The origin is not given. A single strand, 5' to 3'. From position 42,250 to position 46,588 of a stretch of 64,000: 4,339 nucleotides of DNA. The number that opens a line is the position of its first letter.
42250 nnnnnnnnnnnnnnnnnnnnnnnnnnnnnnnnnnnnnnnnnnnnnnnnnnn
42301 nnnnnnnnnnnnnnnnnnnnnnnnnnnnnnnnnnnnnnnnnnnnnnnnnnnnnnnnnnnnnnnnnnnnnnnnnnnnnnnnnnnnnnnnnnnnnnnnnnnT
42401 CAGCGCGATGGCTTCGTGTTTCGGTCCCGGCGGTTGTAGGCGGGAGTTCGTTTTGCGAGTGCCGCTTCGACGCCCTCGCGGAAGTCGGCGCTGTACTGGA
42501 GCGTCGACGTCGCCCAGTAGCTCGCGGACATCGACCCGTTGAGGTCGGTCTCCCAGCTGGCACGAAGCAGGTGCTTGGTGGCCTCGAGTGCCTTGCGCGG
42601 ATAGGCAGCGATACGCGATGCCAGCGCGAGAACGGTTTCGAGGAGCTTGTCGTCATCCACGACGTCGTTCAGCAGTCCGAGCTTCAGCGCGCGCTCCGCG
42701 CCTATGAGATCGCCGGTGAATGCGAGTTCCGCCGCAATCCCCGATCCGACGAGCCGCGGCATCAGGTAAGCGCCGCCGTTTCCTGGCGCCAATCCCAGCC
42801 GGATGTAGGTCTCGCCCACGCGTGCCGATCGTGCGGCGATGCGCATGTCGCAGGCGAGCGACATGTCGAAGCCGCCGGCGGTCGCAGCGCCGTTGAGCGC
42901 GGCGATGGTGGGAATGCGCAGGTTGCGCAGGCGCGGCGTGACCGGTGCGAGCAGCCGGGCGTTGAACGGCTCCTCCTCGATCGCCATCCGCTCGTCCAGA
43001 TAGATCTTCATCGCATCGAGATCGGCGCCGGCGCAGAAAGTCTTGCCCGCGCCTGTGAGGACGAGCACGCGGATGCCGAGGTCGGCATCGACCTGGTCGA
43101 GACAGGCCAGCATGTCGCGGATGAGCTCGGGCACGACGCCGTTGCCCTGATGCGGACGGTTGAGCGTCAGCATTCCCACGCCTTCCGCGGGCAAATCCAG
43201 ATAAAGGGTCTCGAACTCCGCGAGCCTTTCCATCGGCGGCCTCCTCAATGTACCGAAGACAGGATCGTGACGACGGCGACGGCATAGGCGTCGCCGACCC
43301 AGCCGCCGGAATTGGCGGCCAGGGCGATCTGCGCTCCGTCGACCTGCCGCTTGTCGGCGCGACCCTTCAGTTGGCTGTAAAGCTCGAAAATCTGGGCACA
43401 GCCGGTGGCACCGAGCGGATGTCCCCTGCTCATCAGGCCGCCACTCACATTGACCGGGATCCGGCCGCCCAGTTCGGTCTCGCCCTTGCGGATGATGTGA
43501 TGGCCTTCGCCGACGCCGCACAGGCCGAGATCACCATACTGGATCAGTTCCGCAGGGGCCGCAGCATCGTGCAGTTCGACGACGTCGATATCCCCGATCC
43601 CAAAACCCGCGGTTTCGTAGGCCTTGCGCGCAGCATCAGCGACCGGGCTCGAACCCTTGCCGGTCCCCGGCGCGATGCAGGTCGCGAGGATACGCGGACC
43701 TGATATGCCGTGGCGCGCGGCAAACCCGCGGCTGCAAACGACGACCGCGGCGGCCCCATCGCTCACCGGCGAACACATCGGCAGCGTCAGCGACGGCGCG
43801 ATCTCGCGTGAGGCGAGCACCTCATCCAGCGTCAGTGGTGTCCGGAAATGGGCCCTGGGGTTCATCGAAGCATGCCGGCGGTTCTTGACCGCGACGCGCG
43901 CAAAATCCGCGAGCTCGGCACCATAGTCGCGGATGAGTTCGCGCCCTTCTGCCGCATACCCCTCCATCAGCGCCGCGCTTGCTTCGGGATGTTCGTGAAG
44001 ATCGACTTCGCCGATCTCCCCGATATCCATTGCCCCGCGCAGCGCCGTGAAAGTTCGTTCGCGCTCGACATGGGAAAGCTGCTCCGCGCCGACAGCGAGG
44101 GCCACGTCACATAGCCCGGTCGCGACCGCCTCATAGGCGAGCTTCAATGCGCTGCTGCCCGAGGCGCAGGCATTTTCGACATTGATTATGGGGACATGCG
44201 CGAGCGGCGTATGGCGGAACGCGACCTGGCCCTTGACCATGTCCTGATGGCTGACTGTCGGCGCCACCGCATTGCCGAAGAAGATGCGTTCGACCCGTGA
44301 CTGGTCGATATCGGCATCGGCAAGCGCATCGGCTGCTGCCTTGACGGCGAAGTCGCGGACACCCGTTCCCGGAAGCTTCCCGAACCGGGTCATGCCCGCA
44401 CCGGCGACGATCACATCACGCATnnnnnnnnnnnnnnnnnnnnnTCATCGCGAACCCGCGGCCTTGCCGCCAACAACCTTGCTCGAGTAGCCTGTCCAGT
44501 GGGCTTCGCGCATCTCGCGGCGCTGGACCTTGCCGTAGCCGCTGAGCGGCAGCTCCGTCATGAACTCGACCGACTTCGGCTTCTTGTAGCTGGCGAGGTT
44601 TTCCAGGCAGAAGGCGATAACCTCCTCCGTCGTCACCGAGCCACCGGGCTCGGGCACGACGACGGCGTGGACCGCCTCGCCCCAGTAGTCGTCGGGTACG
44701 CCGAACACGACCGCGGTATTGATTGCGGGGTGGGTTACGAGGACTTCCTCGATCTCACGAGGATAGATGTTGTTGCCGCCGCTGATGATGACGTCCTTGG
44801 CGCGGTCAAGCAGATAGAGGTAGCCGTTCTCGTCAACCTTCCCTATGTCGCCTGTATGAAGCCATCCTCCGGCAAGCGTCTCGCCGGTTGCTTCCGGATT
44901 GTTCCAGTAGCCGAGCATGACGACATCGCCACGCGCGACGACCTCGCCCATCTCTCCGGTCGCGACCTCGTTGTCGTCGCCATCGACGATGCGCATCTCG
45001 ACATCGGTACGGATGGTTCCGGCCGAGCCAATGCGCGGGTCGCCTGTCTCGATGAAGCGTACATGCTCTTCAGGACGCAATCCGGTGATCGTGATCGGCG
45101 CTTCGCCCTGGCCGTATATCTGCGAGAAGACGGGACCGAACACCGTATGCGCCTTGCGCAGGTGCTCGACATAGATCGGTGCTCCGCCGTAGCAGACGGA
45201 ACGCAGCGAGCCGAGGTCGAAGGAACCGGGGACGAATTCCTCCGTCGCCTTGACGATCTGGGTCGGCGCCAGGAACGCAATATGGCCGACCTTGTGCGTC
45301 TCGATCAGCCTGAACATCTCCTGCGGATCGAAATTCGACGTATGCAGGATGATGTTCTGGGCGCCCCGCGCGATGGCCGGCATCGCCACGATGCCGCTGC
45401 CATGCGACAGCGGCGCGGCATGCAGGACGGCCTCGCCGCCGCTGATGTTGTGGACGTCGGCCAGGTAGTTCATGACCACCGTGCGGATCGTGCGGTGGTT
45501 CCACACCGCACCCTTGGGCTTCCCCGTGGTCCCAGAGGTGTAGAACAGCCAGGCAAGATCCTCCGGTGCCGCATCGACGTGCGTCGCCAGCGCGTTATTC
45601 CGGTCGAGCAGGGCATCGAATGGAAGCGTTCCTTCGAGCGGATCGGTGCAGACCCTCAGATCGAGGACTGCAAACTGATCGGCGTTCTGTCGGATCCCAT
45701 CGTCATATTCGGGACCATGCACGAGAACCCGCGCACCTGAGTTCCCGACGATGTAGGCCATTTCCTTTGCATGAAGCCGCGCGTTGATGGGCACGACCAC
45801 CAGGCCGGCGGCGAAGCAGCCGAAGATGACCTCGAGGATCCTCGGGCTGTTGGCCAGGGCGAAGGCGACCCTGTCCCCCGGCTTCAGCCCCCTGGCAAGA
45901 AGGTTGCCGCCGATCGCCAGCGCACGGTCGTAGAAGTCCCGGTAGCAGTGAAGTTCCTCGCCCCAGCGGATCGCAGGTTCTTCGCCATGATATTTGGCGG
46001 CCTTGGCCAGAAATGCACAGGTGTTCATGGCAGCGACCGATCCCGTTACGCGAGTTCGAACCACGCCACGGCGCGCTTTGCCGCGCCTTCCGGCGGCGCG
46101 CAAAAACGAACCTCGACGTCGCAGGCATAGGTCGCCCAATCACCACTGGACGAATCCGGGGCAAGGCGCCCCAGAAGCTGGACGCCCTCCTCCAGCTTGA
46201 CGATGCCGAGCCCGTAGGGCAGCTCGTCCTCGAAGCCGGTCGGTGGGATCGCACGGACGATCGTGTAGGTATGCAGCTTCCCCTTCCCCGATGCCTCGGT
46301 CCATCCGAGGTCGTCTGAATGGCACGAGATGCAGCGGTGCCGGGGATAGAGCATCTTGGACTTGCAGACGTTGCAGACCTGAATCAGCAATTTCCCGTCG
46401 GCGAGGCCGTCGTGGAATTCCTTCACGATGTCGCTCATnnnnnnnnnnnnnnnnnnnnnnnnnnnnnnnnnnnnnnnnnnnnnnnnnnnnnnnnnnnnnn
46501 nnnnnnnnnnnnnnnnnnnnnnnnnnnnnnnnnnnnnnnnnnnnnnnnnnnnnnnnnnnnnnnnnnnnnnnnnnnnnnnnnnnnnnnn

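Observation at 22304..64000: Forty-kb accessory catabolic island whose enzyme set suggests cyclic enone/ketone (terpenoid-like) degradation: enone reduction, Baeyer-Villiger oxygenation, lactone hydrolysis, CoA activation and branched-chain beta-oxidation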

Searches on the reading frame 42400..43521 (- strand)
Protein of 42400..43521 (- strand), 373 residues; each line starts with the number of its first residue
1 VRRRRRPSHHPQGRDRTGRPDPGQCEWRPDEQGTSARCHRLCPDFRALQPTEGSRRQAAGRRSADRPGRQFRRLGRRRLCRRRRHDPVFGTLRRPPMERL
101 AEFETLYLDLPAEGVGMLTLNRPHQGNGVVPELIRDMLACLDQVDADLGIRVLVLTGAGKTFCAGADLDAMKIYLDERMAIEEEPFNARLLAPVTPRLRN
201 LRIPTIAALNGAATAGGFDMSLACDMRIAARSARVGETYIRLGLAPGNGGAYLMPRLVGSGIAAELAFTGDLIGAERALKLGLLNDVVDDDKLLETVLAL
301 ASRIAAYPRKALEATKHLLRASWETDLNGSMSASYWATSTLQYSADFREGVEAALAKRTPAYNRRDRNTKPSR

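Call 6: search_protein_families(library=pfam, proteins=[window:42400-43521:-])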
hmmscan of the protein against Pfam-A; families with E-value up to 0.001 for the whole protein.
window:42400-43521:- (373 aa): 2 families
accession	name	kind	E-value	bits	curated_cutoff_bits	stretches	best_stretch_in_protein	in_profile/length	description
PF00378.25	ECH_1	-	9.1e-49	166.5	27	1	113-363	4-249/251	Enoyl-CoA hydratase/isomerase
PF16113.10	ECH_2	-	2.2e-28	100.2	27.2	1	115-302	1-186/335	Enoyl-CoA hydratase/isomerase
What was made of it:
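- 42400..43233 (-): ECH, a crotonase of 277 aa. Pfam ECH_1, E = 9e-49 (call 6).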

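Call 18: search_protein_families(library=ncbifam, proteins=[window:42400-43521:-], max_evalue=0.00001)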
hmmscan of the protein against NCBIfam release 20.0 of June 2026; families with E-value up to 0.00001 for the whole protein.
window:42400-43521:- (373 aa): 72 families (the best 25 are shown)
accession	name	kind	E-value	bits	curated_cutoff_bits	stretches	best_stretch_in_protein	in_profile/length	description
NF006699.0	PRK09245.1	subfamily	2.6e-64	217.1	354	1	115-364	13-265/266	crotonase/enoyl-CoA hydratase family protein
NF051848.1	EnCoAHydtEchA19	equivalog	7.4e-59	199.4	400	1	114-365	9-258/258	enoyl-CoA hydratase EchA19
TIGR02280.1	PaaB1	equivalog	2.7e-55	187.7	345.15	1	112-363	6-254/256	2-(1,2-epoxy-1,2-dihydrophenyl)acetyl-CoA isomerase PaaG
NF004840.0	PRK06190.1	equivalog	3e-53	181.1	253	1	112-352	11-245/260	enoyl-CoA hydratase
NF004635.0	PRK05981.1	equivalog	2.3e-51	174.9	351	1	105-362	5-263/266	enoyl-CoA hydratase/isomerase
NF005802.0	PRK07657.1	equivalog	3.3e-50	171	363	1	106-363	5-258/260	enoyl-CoA hydratase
NF004475.0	PRK05809.1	subfamily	3.8e-50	170.8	394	1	113-364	12-259/260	short-chain-enoyl-CoA hydratase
NF006109.0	PRK08260.1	subfamily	1.4e-48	165.7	320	1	102-369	2-282/296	enoyl-CoA hydratase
NF006107.0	PRK08258.1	equivalog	3.7e-48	164.2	330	1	110-363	23-275/277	enoyl-CoA hydratase family protein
NF006100.0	PRK08252.1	subfamily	3.1e-47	161.3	282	1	113-363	11-252/254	crotonase/enoyl-CoA hydratase family protein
NF005700.0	PRK07511.1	subfamily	3.5e-47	161.2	274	1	113-364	11-260/260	enoyl-CoA hydratase family protein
NF004857.0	PRK06210.1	equivalog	1.3e-46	159.3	341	1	101-363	5-273/275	enoyl-CoA hydratase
NF046063.1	oxepin_alt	equivalog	2.8e-46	158.1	300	1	115-360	10-253/254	oxepin-CoA hydrolase, alternative type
NF005803.0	PRK07658.1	equivalog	3e-46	157.9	313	1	113-364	10-256/257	enoyl-CoA hydratase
NF006007.0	PRK08138.1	subfamily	4.7e-46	157.3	355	1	104-363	7-259/261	enoyl-CoA hydratase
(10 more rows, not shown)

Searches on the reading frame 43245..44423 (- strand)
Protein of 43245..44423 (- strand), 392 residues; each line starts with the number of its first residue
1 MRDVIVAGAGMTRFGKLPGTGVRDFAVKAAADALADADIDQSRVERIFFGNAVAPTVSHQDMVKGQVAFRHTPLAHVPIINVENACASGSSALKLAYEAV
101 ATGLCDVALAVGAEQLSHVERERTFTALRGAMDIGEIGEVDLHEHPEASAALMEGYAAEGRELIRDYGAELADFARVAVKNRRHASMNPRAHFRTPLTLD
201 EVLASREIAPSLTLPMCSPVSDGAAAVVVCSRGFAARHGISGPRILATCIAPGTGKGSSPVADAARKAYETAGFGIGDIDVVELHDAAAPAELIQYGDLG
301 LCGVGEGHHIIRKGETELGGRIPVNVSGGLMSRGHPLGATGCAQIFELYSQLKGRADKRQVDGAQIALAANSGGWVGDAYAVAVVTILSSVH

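Call 6: search_protein_families(library=pfam, proteins=[window:43245-44423:-])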
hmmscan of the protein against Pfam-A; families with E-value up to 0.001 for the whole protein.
window:43245-44423:- (392 aa): 5 families
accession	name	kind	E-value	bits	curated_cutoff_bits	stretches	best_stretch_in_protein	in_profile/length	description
PF22691.2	Thiolase_C_1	-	2.7e-37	128.1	28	1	259-381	18-139/144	Thiolase C-terminal domain-like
PF00108.29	Thiolase_N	-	7.1e-25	88.3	26.4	1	4-195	1-195/260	Thiolase, N-terminal domain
PF02803.24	Thiolase_C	-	7.8e-12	45.4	27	1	259-364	23-109/123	Thiolase, C-terminal domain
PF00109.32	ketoacyl-synt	-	2.7e-07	30.9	20.8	1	78-129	166-217/252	Beta-ketoacyl synthase, N-terminal domain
PF08545.16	ACP_syn_III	-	6.9e-06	26.3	24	1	82-119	3-40/80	3-Oxoacyl-[acyl-carrier-protein (ACP)] synthase III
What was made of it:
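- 43245..44423 (-): Thl1, an SCP2-type thiolase that retains the nucleophilic Cys. Pfam Thiolase_N and Thiolase_C_1 (call 6).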

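Call 18: search_protein_families(library=ncbifam, proteins=[window:43245-44423:-], max_evalue=0.00001)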
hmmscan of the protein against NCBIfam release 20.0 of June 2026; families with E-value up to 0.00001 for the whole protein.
window:43245-44423:- (392 aa): 52 families (the best 25 are shown)
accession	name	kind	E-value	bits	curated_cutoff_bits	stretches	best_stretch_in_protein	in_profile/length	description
NF006102.0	PRK08256.1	subfamily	2.6e-95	319.8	436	1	2-384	3-389/394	lipid-transfer protein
NF004720.0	PRK06064.1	subfamily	2.6e-91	306.3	420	1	1-389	1-386/389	thiolase domain-containing protein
NF053570.1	AcCoTHIOL_METTL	equivalog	3.4e-74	250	600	1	1-389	1-382/385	acetyl-CoA acetyltransferase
NF004810.0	PRK06157.1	equivalog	6.6e-69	233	403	1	2-390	7-397/400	acetyl-CoA acetyltransferase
NF004715.0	PRK06059.1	equivalog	1.3e-67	228.5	424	2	2-248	4-242/399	lipid-transfer protein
NF053628.1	BnzsclthlBbsBGT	equivalog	3.7e-66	223.5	750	1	2-384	5-381/389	benzoylsuccinyl-CoA thiolase subunit BbsB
NF005704.0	PRK07516.1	subfamily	1.1e-65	222.2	412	1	2-380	2-381/389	thiolase domain-containing protein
NF009228.0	PRK12578.1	subfamily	1.6e-63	214.7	485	1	2-380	3-381/387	thiolase domain-containing protein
NF004811.0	PRK06158.1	subfamily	1.4e-47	162.5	421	1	4-380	10-374/384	acetyl-CoA acetyltransferase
NF004936.0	PRK06289.1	equivalog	7.1e-46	156.8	375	2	261-383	278-400/405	acetyl-CoA acetyltransferase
NF004982.0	PRK06365.1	equivalog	6.3e-44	150.7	695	2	264-372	298-414/430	thiolase domain-containing protein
NF006180.0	PRK08313.1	subfamily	1e-37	129.9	514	1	2-385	4-382/389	thiolase domain-containing protein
NF004721.0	PRK06065.1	equivalog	2.3e-37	128.8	455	1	3-386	11-389/393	thiolase domain-containing protein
NF005892.0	PRK07855.1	subfamily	1.4e-35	123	469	1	5-369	9-374/390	lipid-transfer protein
TIGR01930.1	AcCoA-C-Actrans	subfamily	4.8e-32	111.3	240.55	2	217-370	240-371/385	acetyl-CoA C-acyltransferase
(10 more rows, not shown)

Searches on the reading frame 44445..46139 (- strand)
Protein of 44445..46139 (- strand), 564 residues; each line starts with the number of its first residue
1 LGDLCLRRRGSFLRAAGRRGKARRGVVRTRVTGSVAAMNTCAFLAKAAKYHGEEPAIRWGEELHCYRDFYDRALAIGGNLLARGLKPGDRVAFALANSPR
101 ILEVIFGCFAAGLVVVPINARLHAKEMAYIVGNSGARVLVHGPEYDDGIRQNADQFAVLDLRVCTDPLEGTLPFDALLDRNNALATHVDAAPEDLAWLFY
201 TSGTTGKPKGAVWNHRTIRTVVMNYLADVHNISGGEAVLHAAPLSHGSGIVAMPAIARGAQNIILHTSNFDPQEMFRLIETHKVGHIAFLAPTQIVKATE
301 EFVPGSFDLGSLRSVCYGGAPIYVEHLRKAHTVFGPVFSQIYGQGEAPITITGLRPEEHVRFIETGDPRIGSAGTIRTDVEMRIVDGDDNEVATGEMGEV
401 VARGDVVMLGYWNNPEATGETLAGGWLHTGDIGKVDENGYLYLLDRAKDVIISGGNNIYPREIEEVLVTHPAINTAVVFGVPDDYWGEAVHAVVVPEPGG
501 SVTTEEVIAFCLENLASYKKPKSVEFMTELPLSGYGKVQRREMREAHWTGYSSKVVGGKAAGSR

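Call 7: search_protein_families(library=pfam, proteins=[window:44445-46139:-])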
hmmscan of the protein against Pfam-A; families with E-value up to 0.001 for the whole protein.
window:44445-46139:- (564 aa): 2 families
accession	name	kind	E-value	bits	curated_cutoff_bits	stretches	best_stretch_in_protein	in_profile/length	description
PF00501.34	AMP-binding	-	1.5e-73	248.2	29.9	1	46-412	3-384/384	AMP-binding enzyme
PF13193.12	AMP-binding_C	-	1.6e-19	71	24.5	1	462-537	1-76/76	AMP-binding enzyme C-terminal domain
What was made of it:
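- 44445..46028 (-): Lig2, an acyl-CoA ligase. The likely ATG start at 46028 gives 527 aa. Pfam AMP-binding, E = 1.5e-73 (call 7).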

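Call 18: search_protein_families(library=ncbifam, proteins=[window:44445-46139:-], max_evalue=0.00001)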
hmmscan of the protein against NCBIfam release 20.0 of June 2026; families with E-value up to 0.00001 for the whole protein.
window:44445-46139:- (564 aa): 104 families (the best 25 are shown)
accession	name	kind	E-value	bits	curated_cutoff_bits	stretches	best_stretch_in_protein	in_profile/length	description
NF005676.0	PRK07470.1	equivalog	7.7e-133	443.9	774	1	33-546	15-528/544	acyl-CoA synthetase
NF004837.0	PRK06187.1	subfamily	1.3e-131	439.5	476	1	39-551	9-526/531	long-chain-fatty-acid--CoA ligase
NF006182.0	PRK08316.1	subfamily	2.5e-113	379.3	663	1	42-547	15-517/523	fatty acyl-CoA synthetase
NF005801.1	PRK07656.1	equivalog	5.2e-88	295.9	657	1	42-544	5-500/500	FadD3 family acyl-CoA ligase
NF005857.1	PRK07786.1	exception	1.8e-87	294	733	1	39-545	10-510/513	fatty-acid--CoA ligase FadD5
NF005702.0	PRK07514.1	subfamily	2.8e-86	289.9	558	1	43-551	8-504/506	malonyl-CoA synthase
NF005307.0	PRK06839.1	equivalog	7.2e-86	288.8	748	1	44-544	8-490/496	o-succinylbenzoate--CoA ligase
NF006181.0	PRK08314.1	subfamily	1.9e-85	287.2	705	2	181-549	192-556/563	long-chain-fatty-acid--CoA ligase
NF004797.0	PRK06145.1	equivalog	6.8e-85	285.3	850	1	39-546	3-494/499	acyl-CoA synthetase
NF052269.1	Staph_lig_FadD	equivalog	2.1e-84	283.7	650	1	43-545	5-491/499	long-chain-fatty-acid--CoA ligase FadD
NF009071.0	PRK12406.1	subfamily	4.9e-84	282.6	701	1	61-552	10-507/510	acyl-CoA synthetase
NF006020.0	PRK08162.1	subfamily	1.3e-83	281.2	677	1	35-546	16-537/545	acyl-CoA synthetase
NF002966.0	PRK03640.1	equivalog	1.6e-82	277.7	556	1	40-546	4-479/483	o-succinylbenzoate--CoA ligase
NF009233.0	PRK12583.1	subfamily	4.7e-81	272.9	832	1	61-547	43-550/558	fatty acid CoA ligase family protein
NF004838.1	PRK06188.1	equivalog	1.5e-79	267.7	875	1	186-548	165-524/524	fatty-acid--CoA ligase FadD8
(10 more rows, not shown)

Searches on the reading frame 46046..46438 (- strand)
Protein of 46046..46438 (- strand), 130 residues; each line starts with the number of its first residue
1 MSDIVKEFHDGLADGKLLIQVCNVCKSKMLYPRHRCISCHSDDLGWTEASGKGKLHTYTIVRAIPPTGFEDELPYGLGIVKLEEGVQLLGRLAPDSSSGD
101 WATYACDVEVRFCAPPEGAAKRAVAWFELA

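Call 7: search_protein_families(library=pfam, proteins=[window:46046-46438:-])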
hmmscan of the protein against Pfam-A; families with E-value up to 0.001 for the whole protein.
window:46046-46438:- (130 aa): 2 families
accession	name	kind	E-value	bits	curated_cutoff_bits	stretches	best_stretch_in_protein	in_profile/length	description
PF01796.24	OB_ChsH2_C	-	7.6e-14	51.8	27.1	1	46-93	1-47/65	ChsH2, C-terminal OB-fold domain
PF12172.15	zf-ChsH2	-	3.2e-07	30.5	23.2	1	10-44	2-36/37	ChsH2, rubredoxin-like zinc ribbon domain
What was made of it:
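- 46046..46438 (-): DUF35 protein: zinc ribbon plus OB fold. Pfam OB_ChsH2_C and zf-ChsH2 (call 7).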

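Call 18: search_protein_families(library=ncbifam, proteins=[window:46046-46438:-], max_evalue=0.00001)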
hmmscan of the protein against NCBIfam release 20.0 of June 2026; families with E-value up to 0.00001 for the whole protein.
window:46046-46438:- (130 aa): 0 families
